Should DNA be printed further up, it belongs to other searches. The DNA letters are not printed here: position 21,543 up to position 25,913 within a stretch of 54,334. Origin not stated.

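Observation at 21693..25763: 1356-aa secreted PD40-propeller / di-haem protein with sugar-binding-like and discoidin modules: a HzsA-like architecture outside anammox bacteria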

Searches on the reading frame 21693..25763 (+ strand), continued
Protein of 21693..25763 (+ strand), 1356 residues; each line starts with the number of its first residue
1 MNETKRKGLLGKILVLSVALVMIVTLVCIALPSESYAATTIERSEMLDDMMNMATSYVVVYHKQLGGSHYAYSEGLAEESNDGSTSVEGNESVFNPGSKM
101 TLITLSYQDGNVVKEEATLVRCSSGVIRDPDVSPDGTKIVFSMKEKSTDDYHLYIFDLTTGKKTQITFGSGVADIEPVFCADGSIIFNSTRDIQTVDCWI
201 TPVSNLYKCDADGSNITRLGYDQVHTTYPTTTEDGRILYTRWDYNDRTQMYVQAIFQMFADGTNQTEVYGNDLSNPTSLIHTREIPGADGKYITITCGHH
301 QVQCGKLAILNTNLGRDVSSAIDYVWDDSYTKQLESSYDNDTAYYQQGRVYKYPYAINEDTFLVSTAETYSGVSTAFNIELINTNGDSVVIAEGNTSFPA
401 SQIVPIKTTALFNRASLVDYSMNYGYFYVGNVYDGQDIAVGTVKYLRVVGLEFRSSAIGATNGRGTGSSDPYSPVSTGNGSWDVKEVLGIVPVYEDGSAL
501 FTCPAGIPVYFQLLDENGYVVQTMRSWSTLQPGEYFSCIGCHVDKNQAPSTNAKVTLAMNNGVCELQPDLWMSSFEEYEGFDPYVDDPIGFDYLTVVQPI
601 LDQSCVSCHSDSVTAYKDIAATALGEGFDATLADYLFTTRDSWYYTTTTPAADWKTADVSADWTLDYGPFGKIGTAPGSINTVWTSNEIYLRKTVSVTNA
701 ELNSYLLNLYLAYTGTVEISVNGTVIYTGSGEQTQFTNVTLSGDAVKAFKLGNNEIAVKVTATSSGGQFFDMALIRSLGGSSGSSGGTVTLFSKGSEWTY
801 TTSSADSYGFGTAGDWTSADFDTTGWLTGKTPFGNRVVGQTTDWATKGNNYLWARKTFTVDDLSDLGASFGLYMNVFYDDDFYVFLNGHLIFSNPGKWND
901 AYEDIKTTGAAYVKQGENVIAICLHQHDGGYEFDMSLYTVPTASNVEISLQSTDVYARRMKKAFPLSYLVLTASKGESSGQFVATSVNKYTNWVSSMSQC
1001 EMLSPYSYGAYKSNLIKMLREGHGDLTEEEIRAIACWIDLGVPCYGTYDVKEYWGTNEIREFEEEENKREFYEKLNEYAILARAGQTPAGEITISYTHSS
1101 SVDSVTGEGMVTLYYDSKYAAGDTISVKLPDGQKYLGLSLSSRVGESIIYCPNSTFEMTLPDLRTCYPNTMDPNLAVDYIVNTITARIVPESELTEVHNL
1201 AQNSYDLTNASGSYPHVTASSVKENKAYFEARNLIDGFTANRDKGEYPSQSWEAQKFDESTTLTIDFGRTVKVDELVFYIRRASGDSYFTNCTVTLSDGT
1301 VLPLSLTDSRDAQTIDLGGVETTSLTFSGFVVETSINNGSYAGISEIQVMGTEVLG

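Call 15: find_homologous_proteins(query=window:21693-25763:+, max_evalue=0.00001)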
Query window:21693-25763:+ (1356 aa): 1145 proteins with E <= 0.00001 among 8000 candidates; the best 120 are listed.
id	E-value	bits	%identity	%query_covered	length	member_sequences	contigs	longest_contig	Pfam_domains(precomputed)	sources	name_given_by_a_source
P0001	0.0e+0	3107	100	100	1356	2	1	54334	PF26549.1,PF18582.7,PF26550.2,PF24135.2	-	-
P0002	0.0e+0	2197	70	100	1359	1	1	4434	PF26549.1,PF18582.7,PF26550.2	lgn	-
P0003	0.0e+0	1856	60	100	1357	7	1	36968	PF26549.1,PF18582.7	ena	-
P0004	0.0e+0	1811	60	100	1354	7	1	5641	PF26549.1,PF18582.7,PF26550.2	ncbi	-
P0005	0.0e+0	1745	57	99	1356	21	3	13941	PF26549.1,PF18582.7,PF26550.2,PF24135.2,PF07676.19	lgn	-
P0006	0.0e+0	1735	59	100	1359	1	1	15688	PF26549.1,PF18582.7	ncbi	-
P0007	0.0e+0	1703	57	99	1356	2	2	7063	PF26549.1,PF18582.7,PF26550.2,PF24135.2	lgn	-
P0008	0.0e+0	1674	56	100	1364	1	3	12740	PF18582.7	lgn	-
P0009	0.0e+0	1627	56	100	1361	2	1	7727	PF26549.1,PF18582.7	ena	-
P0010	0.0e+0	1598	55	100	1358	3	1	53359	PF18582.7,PF24135.2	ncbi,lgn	ncbi:MAG: hypothetical protein ACI3YH_03560 [Eubacteriales bacterium]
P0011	0.0e+0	1596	55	100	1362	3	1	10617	PF18582.7,PF24135.2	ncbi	-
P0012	0.0e+0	1587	55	100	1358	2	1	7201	PF26549.1,PF18582.7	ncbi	-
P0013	0.0e+0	1583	54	99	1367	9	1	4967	PF18582.7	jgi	jgi:hypothetical protein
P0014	0.0e+0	1580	54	100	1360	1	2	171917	PF26549.1,PF18582.7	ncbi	-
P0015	0.0e+0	1564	54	100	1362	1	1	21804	PF26549.1,PF18582.7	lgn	-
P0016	0.0e+0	1564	55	98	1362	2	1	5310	PF18582.7,PF24135.2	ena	-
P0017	0.0e+0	1561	54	100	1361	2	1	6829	PF18582.7,PF24135.2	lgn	-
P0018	0.0e+0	1555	54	100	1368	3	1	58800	PF18582.7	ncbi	-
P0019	0.0e+0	1550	54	98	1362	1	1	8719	PF26549.1,PF18582.7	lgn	-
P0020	0.0e+0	1548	54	100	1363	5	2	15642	PF26549.1,PF18582.7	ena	-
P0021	0.0e+0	1547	53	100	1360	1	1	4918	PF18582.7,PF24135.2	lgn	-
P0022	0.0e+0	1539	54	98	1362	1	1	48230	PF26549.1,PF18582.7,PF24135.2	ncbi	-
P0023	0.0e+0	1538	54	99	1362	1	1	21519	PF26549.1,PF18582.7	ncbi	-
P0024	0.0e+0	1415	49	99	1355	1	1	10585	PF00754.32,PF26549.1,PF18582.7,PF24135.2,PF07676.19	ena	-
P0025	0.0e+0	1413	46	68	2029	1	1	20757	PF00754.32,PF26549.1,PF18582.7,PF22633.4,PF02368.25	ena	-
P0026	0.0e+0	1409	50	100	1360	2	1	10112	PF00754.32,PF26549.1,PF18582.7,PF24135.2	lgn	-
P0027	0.0e+0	1399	49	99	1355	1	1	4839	PF00754.32,PF18582.7,PF24135.2,PF07676.19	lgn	-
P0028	0.0e+0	1396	46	68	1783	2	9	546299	PF00754.32,PF26549.1,PF18582.7,PF00404.25,PF22633.4,PF25856.2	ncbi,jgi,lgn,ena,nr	ncbi:MAG: hypothetical protein E7254_01770 [Lachnospiraceae bacterium]|nr:hypothetical protein [Lach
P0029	0.0e+0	1396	50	99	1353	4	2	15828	PF00754.32,PF26549.1,PF18582.7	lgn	-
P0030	0.0e+0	1394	49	99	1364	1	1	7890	PF26549.1,PF18582.7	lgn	-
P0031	0.0e+0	1387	49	99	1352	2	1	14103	PF00754.32,PF18582.7,PF24135.2,PF07676.19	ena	-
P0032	0.0e+0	1365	48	100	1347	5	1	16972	PF26549.1,PF18582.7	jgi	-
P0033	0.0e+0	1361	48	67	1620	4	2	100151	PF00754.32,PF26549.1,PF18582.7,PF24135.2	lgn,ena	-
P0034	0.0e+0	1352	48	99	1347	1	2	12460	PF00754.32,PF26549.1,PF18582.7,PF24135.2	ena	-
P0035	0.0e+0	1348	56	60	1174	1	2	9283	PF26549.1,PF18582.7,PF24135.2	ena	-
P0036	0.0e+0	1344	48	67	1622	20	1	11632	PF00754.32,PF26549.1,PF18582.7,PF24135.2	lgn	-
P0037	0.0e+0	1330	47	70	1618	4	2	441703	PF00754.32,PF26549.1,PF18582.7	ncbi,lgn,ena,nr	ncbi:MAG TPA: hypothetical protein GXX17_06340 [Clostridiales bacterium]|nr:hypothetical protein [Cl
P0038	0.0e+0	1326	48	99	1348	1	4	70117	PF26549.1,PF18582.7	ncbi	-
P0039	0.0e+0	1324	46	67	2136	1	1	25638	PF26549.1,PF18582.7,PF02368.25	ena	-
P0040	0.0e+0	1308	46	99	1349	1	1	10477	PF26549.1,PF18582.7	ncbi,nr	ncbi:MAG: hypothetical protein J5850_04670 [Clostridia bacterium]|nr:hypothetical protein [Clostridi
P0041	0.0e+0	1306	45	70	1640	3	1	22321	PF18582.7,PF00404.25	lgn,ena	-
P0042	0.0e+0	1301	47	70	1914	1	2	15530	PF00754.32,PF26549.1,PF18582.7,PF00404.25,PF22633.4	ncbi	-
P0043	0.0e+0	1296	48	66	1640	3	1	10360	PF18582.7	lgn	-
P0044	0.0e+0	1283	47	67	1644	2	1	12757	PF18582.7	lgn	-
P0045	0.0e+0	1274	46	69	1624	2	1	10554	PF00754.32,PF26549.1,PF18582.7,PF22633.4,PF24135.2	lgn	-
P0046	0.0e+0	1268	44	70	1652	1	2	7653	PF18582.7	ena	-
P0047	0.0e+0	1260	46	67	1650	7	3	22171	PF02837.25,PF18582.7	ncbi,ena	-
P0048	0.0e+0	1259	45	68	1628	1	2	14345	PF00754.32,PF26549.1,PF18582.7,PF22633.4,PF24135.2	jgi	-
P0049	0.0e+0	1250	47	98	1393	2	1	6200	PF26549.1,PF18582.7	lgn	-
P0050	0.0e+0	1246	46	99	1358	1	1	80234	PF26549.1,PF18582.7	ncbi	-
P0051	0.0e+0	1243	46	97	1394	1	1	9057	PF26549.1,PF18582.7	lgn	-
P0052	0.0e+0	1219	45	68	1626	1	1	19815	PF26549.1,PF18582.7,PF07676.19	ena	-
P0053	0.0e+0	1217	46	98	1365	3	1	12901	PF26549.1,PF18582.7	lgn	-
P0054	0.0e+0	1213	45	99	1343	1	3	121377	PF26549.1,PF18582.7,PF07676.19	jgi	-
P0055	0.0e+0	1212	45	98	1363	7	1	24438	PF26549.1,PF18582.7,PF07676.19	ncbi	-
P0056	0.0e+0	1209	45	99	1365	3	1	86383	PF00754.32,PF26549.1,PF18582.7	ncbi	-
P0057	0.0e+0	1206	45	99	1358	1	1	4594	PF26549.1,PF18582.7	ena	-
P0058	0.0e+0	1205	46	99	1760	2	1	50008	PF00754.32,PF26549.1,PF18582.7,PF00404.25,PF22633.4,PF14200.13,PF24135.2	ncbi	-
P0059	0.0e+0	1202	45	99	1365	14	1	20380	PF00754.32,PF26549.1,PF18582.7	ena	-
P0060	0.0e+0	1202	44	66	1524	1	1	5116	PF18582.7,PF07676.19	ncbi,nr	ncbi:MAG: hypothetical protein K0R90_1331, partial [Oscillospiraceae bacterium]|nr:hypothetical prot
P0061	0.0e+0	1201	45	99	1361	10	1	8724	PF26549.1,PF18582.7,PF07676.19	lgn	-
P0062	0.0e+0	1200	45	99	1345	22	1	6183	PF26549.1,PF18582.7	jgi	-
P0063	0.0e+0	1195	45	99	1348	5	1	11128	PF26549.1,PF18582.7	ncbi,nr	ncbi:MAG: hypothetical protein IJ037_09450 [Clostridia bacterium]|nr:hypothetical protein [Clostridi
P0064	0.0e+0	1189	46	94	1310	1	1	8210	PF26549.1,PF18582.7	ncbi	ncbi:MAG: hypothetical protein ACI4V1_09085, partial [Eubacteriales bacterium]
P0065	0.0e+0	1189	44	99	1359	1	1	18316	PF26549.1,PF18582.7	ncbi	-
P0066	0.0e+0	1187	44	99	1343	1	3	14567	PF26549.1,PF18582.7,PF24135.2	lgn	-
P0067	0.0e+0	1186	44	99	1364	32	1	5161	PF26549.1,PF18582.7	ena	-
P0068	0.0e+0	1185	45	97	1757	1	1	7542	PF00754.32,PF26549.1,PF18582.7,PF00404.25,PF22633.4,PF00036.39,PF24135.2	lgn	-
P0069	0.0e+0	1181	44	100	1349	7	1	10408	PF26549.1,PF18582.7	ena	-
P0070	0.0e+0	1181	44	99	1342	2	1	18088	PF26549.1,PF18582.7,PF24135.2,PF07676.19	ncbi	-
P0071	0.0e+0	1180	45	99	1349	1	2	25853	PF26549.1,PF18582.7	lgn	-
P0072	0.0e+0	1180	45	99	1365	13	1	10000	PF26549.1,PF18582.7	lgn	-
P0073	0.0e+0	1172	44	99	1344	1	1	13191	PF18582.7,PF24135.2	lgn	-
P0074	0.0e+0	1169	44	100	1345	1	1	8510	PF26549.1,PF18582.7,PF24135.2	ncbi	-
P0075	0.0e+0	1168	44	99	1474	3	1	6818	PF26549.1,PF18582.7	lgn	-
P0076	0.0e+0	1168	44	99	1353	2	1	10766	PF26549.1,PF18582.7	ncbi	ncbi:MAG: hypothetical protein ACI4XJ_07430 [Eubacteriales bacterium]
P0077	0.0e+0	1166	44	100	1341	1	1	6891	PF26549.1,PF18582.7,PF24135.2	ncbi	-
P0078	0.0e+0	1163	45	97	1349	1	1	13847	PF26549.1,PF18582.7,PF24135.2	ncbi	-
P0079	0.0e+0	1163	44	99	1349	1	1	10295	PF00754.32,PF18582.7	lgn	-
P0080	0.0e+0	1162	45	99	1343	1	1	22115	PF26549.1,PF18582.7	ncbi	-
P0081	0.0e+0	1161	44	99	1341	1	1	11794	PF26549.1,PF18582.7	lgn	-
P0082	0.0e+0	1159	45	97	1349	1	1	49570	PF26549.1,PF18582.7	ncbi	-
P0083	0.0e+0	1156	44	99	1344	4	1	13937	PF18582.7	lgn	-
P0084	0.0e+0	1155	44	99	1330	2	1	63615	PF26549.1,PF18582.7,PF24135.2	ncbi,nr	ncbi:MAG: hypothetical protein E7616_03940 [Ruminococcaceae bacterium]|nr:hypothetical protein [Osci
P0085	0.0e+0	1151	43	99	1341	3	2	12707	PF26549.1,PF18582.7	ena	-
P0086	0.0e+0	1151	44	71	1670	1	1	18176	PF00754.32,PF26549.1,PF18582.7,PF00404.25,PF02368.25,PF24135.2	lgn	-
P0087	0.0e+0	1150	44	99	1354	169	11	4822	PF26549.1,PF18582.7,PF24135.2,PF07676.19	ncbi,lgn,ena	-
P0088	0.0e+0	1148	44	98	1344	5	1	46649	PF18582.7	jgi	-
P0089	0.0e+0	1142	42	99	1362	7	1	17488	PF26549.1,PF18582.7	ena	-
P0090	0.0e+0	1139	44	68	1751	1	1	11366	PF18582.7,PF00404.25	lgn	-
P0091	0.0e+0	1137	44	99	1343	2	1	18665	PF26549.1,PF18582.7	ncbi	-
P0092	0.0e+0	1131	44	99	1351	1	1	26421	PF26549.1,PF18582.7,PF24135.2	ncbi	-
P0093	0.0e+0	1128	44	99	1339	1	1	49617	PF18582.7,PF24135.2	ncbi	-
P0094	0.0e+0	1128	43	98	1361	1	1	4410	PF26549.1,PF18582.7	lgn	-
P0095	0.0e+0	1124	44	97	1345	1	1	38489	PF26549.1,PF18582.7,PF24135.2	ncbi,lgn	-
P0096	0.0e+0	1116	47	56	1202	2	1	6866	PF00754.32,PF26549.1,PF18582.7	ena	-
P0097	0.0e+0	1116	44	99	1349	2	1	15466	PF18582.7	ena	-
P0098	0.0e+0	1113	44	99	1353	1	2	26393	PF00754.32,PF26549.1,PF18582.7,PF24135.2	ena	-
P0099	0.0e+0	1112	43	99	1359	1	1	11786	PF26549.1,PF18582.7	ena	-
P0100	0.0e+0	1110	42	100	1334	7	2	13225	PF00754.32,PF26549.1,PF18582.7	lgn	-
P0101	0.0e+0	1110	45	58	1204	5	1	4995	PF00754.32,PF26549.1,PF18582.7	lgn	-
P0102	0.0e+0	1108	40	66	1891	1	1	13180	PF00754.32,PF26549.1,PF18582.7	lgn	-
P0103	0.0e+0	1108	46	56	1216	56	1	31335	PF26549.1,PF18582.7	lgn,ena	-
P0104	0.0e+0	1099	43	99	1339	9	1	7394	PF26549.1,PF18582.7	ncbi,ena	-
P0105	0.0e+0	1099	43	57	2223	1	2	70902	PF00754.32,PF18582.7,PF00404.25,PF22633.4,PF24135.2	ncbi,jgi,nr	ncbi:MAG: hypothetical protein E7561_03990 [Ruminococcaceae bacterium]|nr:hypothetical protein [Osci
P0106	0.0e+0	1096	43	99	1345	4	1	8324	PF26549.1,PF18582.7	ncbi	-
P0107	0.0e+0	1095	43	99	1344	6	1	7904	PF26549.1,PF18582.7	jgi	jgi:hypothetical protein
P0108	0.0e+0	1095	43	99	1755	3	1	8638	PF00754.32,PF26549.1,PF18582.7,PF00404.25,PF07523.19,PF22359.3,PF02368.25,PF26918.1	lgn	-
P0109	0.0e+0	1092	46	55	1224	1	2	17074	PF26549.1,PF18582.7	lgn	-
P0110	0.0e+0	1091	43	96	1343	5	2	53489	PF26549.1,PF18582.7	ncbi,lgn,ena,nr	ncbi:MAG: hypothetical protein IJU52_00525 [Clostridia bacterium]|nr:hypothetical protein [Clostridi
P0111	0.0e+0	1089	47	57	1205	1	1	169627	PF26549.1,PF18582.7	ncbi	-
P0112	0.0e+0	1088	42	99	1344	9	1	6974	PF26549.1,PF18582.7,PF24135.2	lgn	-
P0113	0.0e+0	1087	43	99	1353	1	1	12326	PF26549.1,PF18582.7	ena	-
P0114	0.0e+0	1087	42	100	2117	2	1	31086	PF02837.25,PF26549.1,PF18582.7,PF22666.3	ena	-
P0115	0.0e+0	1081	45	55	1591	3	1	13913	PF00754.32,PF18582.7,PF00404.25,PF22633.4,PF24135.2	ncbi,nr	ncbi:MAG: discoidin domain-containing protein [Clostridia bacterium]|nr:discoidin domain-containing 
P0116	0.0e+0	1076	43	56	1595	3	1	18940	PF00754.32,PF26549.1,PF18582.7,PF00404.25,PF22633.4,PF24135.2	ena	-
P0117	0.0e+0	1074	45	57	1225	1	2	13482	PF00754.32,PF18582.7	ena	-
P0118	0.0e+0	1073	41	99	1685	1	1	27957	PF00754.32,PF18582.7,PF00404.25,PF07523.19,PF22359.3,PF02368.25,PF26918.1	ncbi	-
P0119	0.0e+0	1073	46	57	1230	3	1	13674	PF00754.32,PF26549.1,PF18582.7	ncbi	-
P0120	0.0e+0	1073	46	57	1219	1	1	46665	PF26549.1,PF18582.7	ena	-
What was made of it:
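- Dockerin, Big_2 and ricin domains occur on homologues (call 15).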

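Call 17: find_related_loci(query=window:21693-25763:+, collection=genome_contigs, flank=10000)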
Query window:21693-25763:+ (1356 aa) in genome_contigs; peptide patterns used: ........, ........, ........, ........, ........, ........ (x = any residue, [..] = any of these).
43 stretches matched a pattern; 3 encode a relative of the query (tblastn E <= 1e-3); 3 distinct loci.
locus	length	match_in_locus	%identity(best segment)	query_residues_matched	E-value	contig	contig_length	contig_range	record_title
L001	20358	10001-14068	88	1-1356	0e+0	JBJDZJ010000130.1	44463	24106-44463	MAG: Eubacteriales bacterium isolate LOHA09_bin.020 NODE_377_length_44463_cov_7.110205, whole genome shotgun sequence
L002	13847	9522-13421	45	40-1353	0e+0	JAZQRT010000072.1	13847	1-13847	MAG: Eubacteriales bacterium isolate T1900045224_TC20190220.MAGScoT_cleanbin_000008 SGB_5383_k141_3131379, whole genome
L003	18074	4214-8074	44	45-1353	0e+0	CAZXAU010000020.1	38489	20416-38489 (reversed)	MAG TPA_asm: uncultured Lachnospiraceae bacterium isolate SRP199465_co1_4 genome assembly, contig: NODE_2318_length_3848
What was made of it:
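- Tried and rejected: The genome_contigs scan with the single protein returned only three loci (call 17).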

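Call 18: find_encoding_contigs(protein=P0028, flank=10000, max_places=2)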
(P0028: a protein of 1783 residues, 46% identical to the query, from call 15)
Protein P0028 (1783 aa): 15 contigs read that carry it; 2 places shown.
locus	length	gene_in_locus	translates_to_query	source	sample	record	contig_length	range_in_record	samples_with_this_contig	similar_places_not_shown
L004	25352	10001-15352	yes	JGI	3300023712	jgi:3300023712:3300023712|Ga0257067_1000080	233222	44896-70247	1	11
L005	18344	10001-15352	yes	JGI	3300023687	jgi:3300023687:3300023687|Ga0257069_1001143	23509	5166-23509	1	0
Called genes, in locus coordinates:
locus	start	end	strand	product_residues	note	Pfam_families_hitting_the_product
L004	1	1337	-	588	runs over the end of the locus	PF00884:Sulfatase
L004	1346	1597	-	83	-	-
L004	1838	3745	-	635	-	PF02368:Big_2 (weak)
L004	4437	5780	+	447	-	PF01594:AI-2E_transport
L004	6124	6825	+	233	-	PF05140:ResB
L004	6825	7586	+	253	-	PF01578:Cytochrom_C_asm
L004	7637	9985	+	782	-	PF03150:CCP_MauG (faint), PF00034:Cytochrom_C (weak)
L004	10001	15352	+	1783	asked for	PF26549:Tricorn_N (faint), PF18582:HZS_alpha, PF25856:MPN635_N (faint), PF00754:F5_F8_type_C, PF22633:F5_F8_type_C_2 (weak), PF00404:Dockerin_1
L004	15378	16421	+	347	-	-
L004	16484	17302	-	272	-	PF02311:AraC_binding, PF12833:HTH_18, PF00165:HTH_AraC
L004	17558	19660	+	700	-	-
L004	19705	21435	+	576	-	-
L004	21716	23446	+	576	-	PF00704:Glyco_hydro_18, PF23916:TIM-barrel_EndoS, PF03995:Inhibitor_I36 (faint), PF14200:RicinB_lectin_2, PF00652:Ricin_B_lectin, PF14200:RicinB_lectin_2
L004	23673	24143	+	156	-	-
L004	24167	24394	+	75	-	-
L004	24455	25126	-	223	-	-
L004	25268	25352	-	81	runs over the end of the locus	-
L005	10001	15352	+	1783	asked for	PF26549:Tricorn_N (faint), PF18582:HZS_alpha, PF25856:MPN635_N (faint), PF00754:F5_F8_type_C, PF22633:F5_F8_type_C_2 (weak), PF00404:Dockerin_1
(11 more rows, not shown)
